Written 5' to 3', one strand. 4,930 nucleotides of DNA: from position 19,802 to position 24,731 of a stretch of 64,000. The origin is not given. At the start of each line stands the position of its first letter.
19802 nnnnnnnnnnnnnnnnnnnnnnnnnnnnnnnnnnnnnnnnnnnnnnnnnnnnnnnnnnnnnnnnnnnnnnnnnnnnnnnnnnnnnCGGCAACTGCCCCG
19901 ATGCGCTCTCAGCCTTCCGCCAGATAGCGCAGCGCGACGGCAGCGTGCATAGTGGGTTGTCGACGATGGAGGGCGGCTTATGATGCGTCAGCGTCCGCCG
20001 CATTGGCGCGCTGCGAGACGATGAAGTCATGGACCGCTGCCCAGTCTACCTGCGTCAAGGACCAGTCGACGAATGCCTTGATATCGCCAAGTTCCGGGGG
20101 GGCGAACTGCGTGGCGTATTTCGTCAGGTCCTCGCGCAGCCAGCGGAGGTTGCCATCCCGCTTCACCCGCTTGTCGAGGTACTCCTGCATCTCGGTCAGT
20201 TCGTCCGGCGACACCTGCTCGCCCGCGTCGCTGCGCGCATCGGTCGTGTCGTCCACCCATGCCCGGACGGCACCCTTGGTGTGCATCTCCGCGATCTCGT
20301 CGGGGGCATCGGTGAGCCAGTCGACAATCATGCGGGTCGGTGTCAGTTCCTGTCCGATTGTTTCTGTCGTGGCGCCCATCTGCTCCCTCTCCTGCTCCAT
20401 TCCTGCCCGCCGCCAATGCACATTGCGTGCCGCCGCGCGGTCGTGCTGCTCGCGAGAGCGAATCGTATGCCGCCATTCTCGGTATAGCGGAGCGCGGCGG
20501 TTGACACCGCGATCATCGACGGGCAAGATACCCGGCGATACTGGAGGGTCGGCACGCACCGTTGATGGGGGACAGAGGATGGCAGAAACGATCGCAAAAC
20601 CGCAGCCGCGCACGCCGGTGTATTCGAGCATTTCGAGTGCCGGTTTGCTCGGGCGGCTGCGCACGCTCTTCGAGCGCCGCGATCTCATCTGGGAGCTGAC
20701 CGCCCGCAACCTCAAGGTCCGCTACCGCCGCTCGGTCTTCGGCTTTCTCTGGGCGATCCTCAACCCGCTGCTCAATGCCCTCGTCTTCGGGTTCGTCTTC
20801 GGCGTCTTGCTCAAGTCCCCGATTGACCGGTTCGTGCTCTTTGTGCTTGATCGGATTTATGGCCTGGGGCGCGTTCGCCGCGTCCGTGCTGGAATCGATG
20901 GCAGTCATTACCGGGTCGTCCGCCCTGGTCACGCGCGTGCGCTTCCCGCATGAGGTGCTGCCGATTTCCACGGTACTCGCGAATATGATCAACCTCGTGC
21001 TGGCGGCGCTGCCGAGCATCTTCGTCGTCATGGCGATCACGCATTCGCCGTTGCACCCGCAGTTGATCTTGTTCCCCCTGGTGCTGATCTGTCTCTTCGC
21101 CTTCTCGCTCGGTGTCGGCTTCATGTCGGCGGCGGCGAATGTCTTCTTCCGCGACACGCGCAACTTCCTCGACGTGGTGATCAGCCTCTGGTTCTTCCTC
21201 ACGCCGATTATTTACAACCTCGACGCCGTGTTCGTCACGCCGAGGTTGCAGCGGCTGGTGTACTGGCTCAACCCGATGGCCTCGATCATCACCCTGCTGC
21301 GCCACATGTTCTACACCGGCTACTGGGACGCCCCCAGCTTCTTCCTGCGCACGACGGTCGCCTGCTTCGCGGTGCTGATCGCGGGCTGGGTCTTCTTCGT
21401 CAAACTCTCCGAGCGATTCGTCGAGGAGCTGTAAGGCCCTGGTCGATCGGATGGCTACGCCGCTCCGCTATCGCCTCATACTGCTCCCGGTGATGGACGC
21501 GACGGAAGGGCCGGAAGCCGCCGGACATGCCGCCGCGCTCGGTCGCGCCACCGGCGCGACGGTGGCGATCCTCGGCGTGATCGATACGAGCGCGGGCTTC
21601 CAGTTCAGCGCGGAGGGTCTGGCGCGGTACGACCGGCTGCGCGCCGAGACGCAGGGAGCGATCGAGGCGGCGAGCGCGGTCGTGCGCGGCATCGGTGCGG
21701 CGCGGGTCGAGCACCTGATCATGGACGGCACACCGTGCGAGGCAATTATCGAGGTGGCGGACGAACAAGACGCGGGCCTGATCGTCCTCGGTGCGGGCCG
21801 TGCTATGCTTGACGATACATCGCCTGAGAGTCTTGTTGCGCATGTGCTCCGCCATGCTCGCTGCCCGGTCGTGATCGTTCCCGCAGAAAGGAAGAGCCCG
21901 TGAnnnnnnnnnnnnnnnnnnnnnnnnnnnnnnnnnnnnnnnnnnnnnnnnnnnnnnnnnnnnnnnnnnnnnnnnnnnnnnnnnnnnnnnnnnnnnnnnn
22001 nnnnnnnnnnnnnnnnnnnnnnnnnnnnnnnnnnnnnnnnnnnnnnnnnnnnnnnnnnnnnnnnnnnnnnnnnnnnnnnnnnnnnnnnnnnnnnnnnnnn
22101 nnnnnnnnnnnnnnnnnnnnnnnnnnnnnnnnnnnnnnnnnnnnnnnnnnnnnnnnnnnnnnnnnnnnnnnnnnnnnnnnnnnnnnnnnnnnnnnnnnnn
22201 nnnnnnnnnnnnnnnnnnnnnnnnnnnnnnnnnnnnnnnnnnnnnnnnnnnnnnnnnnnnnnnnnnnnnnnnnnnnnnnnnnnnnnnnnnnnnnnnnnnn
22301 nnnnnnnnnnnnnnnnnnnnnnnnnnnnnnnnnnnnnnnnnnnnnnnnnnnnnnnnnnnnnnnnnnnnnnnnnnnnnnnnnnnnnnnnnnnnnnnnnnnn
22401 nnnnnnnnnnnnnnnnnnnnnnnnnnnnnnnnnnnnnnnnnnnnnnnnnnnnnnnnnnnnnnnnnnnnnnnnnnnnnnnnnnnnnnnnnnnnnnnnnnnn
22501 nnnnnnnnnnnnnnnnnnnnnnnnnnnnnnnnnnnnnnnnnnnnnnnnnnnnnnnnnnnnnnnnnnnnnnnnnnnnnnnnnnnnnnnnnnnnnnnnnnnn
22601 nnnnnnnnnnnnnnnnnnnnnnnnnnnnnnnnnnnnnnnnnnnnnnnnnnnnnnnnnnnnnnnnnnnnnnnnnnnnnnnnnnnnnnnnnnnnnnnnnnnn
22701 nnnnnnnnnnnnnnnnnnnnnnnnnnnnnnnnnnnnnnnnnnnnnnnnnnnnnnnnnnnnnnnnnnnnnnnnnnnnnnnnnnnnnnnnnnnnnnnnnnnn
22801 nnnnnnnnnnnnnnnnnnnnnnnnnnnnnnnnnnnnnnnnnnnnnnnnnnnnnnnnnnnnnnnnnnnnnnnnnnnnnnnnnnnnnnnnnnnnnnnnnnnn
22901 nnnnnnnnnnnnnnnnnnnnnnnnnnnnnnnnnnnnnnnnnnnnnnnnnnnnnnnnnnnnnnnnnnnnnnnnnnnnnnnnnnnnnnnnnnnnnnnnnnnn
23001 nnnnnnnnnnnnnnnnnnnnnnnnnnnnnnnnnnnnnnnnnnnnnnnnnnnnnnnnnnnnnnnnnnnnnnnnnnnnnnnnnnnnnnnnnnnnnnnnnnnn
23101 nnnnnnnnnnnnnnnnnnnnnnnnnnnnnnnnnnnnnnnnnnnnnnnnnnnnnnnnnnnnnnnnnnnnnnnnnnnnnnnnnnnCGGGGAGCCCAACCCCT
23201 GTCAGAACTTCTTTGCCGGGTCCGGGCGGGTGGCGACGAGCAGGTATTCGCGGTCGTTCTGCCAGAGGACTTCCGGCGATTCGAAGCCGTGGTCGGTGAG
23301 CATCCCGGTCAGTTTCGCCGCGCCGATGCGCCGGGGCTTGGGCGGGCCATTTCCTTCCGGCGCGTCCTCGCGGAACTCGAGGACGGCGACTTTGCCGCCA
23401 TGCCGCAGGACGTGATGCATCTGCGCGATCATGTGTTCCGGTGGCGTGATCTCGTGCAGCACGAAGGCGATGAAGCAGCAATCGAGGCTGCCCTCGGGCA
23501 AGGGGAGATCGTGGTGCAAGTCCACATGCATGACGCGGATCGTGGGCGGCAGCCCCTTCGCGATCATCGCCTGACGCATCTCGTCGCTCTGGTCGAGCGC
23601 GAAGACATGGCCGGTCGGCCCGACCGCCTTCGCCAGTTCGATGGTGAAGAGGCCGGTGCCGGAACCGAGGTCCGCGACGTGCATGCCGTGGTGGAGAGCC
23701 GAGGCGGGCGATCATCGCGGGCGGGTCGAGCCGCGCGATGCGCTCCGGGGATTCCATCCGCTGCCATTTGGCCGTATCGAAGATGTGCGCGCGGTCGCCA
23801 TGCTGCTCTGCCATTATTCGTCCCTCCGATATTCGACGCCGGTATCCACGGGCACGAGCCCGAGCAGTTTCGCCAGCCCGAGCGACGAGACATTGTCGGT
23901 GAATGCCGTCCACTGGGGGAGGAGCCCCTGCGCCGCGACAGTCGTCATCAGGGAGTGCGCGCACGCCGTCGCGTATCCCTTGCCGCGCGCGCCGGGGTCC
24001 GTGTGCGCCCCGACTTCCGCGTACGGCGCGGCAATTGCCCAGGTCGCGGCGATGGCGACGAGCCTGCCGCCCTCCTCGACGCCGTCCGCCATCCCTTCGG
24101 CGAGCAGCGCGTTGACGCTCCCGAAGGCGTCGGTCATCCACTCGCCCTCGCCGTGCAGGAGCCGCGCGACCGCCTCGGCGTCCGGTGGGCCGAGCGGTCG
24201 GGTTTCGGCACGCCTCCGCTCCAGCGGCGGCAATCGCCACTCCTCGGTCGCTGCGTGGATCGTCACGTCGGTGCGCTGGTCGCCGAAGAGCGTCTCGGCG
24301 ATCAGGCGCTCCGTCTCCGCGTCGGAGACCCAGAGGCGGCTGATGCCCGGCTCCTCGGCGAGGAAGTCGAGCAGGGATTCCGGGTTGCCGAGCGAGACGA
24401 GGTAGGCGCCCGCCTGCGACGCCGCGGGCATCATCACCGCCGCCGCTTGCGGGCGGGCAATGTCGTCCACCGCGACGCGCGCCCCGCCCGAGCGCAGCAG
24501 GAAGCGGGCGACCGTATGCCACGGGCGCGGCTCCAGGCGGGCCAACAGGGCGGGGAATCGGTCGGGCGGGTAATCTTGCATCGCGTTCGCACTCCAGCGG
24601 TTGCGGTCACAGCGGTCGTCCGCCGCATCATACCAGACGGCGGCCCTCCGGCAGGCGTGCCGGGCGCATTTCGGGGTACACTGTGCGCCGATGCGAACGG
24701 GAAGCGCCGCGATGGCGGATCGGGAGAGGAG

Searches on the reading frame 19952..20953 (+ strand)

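Call 102: search_protein_families(library=pfam, proteins=[window:19952-20953:+], max_evalue=0.001)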
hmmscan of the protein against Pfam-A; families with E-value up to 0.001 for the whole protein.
window:19952-20953:+ (333 aa): 1 family
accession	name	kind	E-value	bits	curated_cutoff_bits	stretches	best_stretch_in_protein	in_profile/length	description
PF01061.29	ABC2_membrane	-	8.4e-06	25.9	26.9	1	246-285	3-41/211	ABC-2 type transporter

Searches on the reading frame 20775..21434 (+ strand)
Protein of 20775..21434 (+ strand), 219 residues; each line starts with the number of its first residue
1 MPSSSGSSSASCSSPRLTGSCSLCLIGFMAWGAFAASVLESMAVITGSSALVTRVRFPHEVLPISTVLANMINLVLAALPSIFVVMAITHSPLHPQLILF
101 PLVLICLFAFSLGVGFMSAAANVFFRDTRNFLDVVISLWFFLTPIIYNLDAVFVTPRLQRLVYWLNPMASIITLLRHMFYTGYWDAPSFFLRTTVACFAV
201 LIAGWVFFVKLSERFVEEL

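Call 50: search_protein_families(library=pfam, proteins=[window:20775-21434:+], max_evalue=0.001)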
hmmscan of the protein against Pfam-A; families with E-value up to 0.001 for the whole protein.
window:20775-21434:+ (219 aa): 1 family
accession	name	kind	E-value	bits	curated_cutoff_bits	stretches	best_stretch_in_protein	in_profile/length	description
PF01061.29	ABC2_membrane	-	3.4e-09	37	26.9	1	25-180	55-211/211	ABC-2 type transporter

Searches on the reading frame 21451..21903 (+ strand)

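Call 50: search_protein_families(library=pfam, proteins=[window:21451-21903:+], max_evalue=0.001)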
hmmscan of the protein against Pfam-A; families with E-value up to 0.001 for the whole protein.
window:21451-21903:+ (150 aa): 1 family
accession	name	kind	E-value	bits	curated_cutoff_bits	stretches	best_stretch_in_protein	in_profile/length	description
PF00582.32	Usp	-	8.3e-17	62.5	24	1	7-144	2-141/141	Universal stress protein family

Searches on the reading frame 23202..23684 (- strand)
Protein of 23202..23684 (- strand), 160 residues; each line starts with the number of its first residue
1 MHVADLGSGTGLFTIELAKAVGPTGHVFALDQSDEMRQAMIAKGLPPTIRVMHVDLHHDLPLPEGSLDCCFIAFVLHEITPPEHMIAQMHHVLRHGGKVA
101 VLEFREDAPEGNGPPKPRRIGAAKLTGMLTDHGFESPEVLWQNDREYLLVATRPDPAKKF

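Call 102: search_protein_families(library=pfam, proteins=[window:23202-23684:-], max_evalue=0.001)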
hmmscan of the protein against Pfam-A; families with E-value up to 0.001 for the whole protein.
window:23202-23684:- (160 aa): 6 families
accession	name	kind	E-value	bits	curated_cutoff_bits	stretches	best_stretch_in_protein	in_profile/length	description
PF13649.12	Methyltransf_25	-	2.8e-16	60.4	27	1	3-97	1-97/97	Methyltransferase domain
PF08241.18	Methyltransf_11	-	1.1e-15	58.5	21.2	1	5-100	2-94/95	Methyltransferase domain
PF01209.24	Ubie_methyltran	-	2.9e-11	43.6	20.1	1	3-105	51-155/233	ubiE/COQ5 methyltransferase family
PF13847.12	Methyltransf_31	-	9.3e-11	42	27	1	1-105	5-113/145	Methyltransferase domain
PF08242.18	Methyltransf_12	-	2.3e-09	38.3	30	1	5-98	2-97/98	Methyltransferase domain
PF13489.12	Methyltransf_23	-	5.3e-06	26.7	27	1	4-108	27-123/164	Methyltransferase domain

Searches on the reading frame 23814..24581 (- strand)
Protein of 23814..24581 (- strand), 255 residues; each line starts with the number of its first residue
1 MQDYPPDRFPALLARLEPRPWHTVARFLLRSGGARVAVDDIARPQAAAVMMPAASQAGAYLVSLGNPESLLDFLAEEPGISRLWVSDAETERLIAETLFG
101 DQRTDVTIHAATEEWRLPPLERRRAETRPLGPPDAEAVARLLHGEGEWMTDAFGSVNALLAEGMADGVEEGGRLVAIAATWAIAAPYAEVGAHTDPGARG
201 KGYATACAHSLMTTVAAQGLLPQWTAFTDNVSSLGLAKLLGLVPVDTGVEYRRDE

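Call 50: search_protein_families(library=pfam, proteins=[window:23814-24581:-], max_evalue=0.001)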
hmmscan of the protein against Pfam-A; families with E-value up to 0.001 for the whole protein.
window:23814-24581:- (255 aa): 2 families
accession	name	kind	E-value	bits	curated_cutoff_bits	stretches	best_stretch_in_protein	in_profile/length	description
PF12746.13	GNAT_acetyltran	-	1.3e-15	58.2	26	1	29-242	16-234/243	GNAT acetyltransferase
PF00583.31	Acetyltransf_1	-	3.8e-05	24.4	20.7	1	168-241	38-115/116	Acetyltransferase (GNAT) family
